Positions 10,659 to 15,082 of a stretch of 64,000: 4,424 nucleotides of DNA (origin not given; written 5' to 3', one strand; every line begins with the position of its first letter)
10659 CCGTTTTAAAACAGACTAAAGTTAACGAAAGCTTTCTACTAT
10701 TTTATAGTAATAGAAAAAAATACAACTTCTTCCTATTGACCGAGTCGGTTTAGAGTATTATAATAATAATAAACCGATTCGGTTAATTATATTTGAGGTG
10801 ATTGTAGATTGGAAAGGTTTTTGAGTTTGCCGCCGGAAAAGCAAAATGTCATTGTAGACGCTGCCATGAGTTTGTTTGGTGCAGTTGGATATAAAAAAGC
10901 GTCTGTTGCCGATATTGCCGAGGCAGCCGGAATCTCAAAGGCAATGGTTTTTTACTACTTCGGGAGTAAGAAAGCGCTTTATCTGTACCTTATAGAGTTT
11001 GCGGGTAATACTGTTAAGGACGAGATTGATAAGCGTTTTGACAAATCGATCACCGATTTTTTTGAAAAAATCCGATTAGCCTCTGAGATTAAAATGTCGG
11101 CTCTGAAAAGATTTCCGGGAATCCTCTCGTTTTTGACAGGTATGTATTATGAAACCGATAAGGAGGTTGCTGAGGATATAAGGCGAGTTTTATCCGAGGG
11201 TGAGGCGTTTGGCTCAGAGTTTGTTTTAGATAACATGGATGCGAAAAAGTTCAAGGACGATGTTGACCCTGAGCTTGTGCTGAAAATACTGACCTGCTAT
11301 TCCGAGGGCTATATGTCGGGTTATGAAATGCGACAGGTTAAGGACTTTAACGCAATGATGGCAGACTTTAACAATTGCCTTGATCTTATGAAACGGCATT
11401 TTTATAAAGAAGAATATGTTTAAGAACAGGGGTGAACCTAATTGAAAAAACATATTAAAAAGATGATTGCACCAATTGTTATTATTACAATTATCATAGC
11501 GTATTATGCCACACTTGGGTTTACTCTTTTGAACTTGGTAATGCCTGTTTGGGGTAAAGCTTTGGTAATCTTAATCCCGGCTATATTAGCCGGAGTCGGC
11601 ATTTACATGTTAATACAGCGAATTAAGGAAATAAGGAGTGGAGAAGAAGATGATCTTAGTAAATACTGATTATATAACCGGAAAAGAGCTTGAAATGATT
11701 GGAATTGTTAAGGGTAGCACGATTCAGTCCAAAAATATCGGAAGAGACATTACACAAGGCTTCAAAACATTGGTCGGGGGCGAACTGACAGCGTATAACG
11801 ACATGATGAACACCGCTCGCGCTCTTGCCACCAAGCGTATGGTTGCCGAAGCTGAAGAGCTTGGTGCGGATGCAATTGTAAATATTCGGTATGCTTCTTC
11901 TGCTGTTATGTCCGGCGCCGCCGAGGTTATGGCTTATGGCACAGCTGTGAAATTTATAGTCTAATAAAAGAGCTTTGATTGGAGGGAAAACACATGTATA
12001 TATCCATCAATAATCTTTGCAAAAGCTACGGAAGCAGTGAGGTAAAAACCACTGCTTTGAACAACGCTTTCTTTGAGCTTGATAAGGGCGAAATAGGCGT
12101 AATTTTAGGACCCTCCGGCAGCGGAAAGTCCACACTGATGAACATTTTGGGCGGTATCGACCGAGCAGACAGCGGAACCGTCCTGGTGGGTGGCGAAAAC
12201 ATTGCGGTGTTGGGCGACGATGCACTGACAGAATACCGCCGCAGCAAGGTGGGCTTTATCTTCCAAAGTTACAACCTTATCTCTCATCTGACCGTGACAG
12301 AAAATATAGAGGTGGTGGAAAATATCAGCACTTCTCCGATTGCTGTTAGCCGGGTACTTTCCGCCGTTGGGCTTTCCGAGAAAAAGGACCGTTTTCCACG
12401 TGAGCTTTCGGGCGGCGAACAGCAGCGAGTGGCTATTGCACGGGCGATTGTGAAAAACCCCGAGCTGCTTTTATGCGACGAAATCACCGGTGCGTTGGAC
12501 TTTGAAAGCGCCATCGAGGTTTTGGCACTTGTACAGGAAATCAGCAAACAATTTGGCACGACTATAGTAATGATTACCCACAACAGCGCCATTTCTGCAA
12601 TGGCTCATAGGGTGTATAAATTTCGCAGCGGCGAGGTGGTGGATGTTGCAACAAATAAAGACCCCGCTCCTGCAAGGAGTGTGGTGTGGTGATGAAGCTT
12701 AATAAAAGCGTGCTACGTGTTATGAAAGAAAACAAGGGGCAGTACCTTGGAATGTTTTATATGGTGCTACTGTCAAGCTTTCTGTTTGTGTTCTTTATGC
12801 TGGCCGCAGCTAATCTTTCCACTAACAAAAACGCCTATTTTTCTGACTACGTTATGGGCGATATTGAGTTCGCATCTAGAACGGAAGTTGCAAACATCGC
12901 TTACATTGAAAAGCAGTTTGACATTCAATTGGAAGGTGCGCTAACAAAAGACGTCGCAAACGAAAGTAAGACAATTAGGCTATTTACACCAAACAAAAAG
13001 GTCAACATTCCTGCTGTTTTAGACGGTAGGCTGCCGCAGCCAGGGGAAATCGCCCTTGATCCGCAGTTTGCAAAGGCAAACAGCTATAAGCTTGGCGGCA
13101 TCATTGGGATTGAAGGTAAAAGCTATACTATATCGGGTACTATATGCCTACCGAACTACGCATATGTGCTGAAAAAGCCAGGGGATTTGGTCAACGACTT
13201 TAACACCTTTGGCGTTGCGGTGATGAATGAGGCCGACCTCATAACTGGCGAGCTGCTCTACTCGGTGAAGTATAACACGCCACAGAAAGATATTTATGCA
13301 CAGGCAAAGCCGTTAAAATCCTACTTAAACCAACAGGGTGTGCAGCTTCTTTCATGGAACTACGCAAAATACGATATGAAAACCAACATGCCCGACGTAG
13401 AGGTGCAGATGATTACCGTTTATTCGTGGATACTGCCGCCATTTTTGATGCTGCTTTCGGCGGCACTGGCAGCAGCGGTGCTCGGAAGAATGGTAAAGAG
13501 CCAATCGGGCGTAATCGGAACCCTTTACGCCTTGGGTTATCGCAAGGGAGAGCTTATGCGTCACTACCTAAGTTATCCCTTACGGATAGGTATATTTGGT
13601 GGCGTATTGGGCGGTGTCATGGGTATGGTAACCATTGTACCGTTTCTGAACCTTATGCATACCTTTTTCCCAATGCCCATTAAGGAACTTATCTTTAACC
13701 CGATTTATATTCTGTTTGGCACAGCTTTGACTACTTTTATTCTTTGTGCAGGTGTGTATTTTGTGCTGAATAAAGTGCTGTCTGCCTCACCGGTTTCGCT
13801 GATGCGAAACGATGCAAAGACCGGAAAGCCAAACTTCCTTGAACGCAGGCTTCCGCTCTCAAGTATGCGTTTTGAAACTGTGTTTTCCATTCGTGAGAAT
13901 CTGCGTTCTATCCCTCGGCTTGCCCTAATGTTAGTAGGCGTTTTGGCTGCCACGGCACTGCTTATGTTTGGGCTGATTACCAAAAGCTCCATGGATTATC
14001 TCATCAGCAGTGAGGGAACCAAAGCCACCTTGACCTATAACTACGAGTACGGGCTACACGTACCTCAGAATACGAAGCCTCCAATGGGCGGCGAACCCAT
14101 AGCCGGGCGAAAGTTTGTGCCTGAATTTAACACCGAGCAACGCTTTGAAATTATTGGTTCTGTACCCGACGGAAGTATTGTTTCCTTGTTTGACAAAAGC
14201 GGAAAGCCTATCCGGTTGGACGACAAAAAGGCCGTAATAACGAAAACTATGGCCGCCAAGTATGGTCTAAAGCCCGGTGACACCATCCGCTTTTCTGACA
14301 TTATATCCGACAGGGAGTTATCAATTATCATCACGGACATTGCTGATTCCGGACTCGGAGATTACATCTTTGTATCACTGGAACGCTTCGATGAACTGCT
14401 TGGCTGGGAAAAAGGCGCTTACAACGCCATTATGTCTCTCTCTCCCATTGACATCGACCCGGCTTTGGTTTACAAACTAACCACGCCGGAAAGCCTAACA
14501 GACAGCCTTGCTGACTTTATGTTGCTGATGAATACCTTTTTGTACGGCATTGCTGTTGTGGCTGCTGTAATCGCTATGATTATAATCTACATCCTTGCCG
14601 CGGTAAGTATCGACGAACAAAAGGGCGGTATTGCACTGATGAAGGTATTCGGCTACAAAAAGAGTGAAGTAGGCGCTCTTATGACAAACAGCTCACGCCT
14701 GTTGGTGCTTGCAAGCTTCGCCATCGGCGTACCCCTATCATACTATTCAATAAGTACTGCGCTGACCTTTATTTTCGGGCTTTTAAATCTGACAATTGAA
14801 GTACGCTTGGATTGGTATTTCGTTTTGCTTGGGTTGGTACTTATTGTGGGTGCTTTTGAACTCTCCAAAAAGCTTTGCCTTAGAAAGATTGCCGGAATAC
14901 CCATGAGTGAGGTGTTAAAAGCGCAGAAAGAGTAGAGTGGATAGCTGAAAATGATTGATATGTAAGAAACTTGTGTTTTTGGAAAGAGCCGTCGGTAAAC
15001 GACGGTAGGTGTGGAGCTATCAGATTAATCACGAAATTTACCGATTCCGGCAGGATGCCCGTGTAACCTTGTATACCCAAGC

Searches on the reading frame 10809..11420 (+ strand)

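Call 72: search_protein_families(library=pfam, max_evalue=0.000001, proteins=[window:10809-11420:+])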
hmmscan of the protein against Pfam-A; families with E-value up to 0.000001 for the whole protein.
window:10809-11420:+ (204 aa): 1 family
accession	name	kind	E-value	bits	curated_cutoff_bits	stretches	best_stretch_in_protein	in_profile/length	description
PF00440.29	TetR_N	-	1e-15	57.6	24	1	15-60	1-46/47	Bacterial regulatory proteins, tetR family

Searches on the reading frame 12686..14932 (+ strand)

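Call 72: search_protein_families(library=pfam, max_evalue=0.000001, proteins=[window:12686-14932:+])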
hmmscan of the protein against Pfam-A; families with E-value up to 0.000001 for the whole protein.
window:12686-14932:+ (749 aa): 1 family
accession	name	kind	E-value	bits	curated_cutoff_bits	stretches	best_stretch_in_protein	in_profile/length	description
PF02687.27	FtsX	-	1e-16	61.5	25.5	2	253-358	6-111/120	FtsX-like permease C-terminal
